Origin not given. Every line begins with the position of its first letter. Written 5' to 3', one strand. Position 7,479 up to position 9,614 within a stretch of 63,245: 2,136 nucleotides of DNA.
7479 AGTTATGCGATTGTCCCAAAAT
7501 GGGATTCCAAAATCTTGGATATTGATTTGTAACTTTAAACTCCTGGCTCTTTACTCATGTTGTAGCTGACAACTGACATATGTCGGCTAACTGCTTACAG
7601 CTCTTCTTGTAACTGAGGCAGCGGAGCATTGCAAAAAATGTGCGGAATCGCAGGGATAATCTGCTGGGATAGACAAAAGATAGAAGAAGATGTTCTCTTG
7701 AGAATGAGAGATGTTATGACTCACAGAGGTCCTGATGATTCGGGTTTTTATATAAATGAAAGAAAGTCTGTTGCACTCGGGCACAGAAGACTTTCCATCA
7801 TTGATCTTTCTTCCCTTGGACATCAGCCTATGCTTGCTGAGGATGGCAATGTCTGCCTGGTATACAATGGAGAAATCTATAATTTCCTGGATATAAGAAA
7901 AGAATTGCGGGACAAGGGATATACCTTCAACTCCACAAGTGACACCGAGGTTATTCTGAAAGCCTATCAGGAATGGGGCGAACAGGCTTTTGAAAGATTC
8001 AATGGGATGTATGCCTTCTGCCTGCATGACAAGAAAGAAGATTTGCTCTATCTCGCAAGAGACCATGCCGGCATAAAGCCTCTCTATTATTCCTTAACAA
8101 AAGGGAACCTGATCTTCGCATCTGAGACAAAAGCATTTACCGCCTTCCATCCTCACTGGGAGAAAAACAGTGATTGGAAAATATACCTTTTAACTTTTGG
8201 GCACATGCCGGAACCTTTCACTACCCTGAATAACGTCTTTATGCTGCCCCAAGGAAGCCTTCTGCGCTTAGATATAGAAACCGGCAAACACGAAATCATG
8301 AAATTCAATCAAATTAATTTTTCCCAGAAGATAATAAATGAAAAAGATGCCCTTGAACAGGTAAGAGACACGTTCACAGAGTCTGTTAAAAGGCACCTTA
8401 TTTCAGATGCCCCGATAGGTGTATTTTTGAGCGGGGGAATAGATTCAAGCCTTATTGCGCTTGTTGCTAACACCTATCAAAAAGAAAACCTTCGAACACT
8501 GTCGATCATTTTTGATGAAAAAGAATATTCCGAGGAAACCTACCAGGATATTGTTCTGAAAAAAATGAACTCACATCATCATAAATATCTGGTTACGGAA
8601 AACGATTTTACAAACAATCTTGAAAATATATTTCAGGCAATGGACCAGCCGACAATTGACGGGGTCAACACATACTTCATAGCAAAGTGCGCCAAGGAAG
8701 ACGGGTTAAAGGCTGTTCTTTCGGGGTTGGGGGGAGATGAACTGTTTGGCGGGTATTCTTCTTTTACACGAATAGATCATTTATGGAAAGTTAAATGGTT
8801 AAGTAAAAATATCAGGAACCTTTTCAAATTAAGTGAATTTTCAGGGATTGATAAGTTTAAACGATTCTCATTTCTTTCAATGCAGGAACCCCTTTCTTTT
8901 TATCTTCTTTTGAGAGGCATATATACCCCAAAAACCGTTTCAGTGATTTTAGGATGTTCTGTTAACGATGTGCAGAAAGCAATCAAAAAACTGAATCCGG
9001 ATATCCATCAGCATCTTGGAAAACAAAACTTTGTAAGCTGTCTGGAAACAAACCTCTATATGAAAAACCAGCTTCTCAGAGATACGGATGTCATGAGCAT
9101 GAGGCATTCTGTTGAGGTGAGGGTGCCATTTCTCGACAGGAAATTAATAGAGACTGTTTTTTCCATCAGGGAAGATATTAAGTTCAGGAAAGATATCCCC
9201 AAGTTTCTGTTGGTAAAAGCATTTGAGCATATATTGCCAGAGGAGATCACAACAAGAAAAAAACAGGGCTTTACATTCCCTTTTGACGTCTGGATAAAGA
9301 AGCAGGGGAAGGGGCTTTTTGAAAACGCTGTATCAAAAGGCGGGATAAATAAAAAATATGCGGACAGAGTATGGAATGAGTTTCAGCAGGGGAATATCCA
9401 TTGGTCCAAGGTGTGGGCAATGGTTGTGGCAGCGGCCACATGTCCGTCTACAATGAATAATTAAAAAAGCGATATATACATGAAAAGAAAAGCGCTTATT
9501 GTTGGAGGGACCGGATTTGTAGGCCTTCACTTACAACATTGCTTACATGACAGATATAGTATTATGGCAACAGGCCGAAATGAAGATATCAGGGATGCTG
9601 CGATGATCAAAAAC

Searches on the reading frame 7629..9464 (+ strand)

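Call 31: search_protein_families(library=pfam, proteins=[window:7629-9464:+], max_evalue=0.00001)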
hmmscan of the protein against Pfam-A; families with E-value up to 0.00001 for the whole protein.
window:7629-9464:+ (611 aa): 3 families
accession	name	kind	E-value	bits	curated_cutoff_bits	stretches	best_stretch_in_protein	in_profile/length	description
PF00733.27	Asn_synthase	-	5e-76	257.1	21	1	244-599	1-346/354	Asparagine synthase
PF13537.11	GATase_7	-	1.7e-47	160.9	25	1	52-171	1-122/123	Glutamine amidotransferase domain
PF13522.11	GATase_6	-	1.1e-46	158.5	27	1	35-166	1-130/130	Glutamine amidotransferase domain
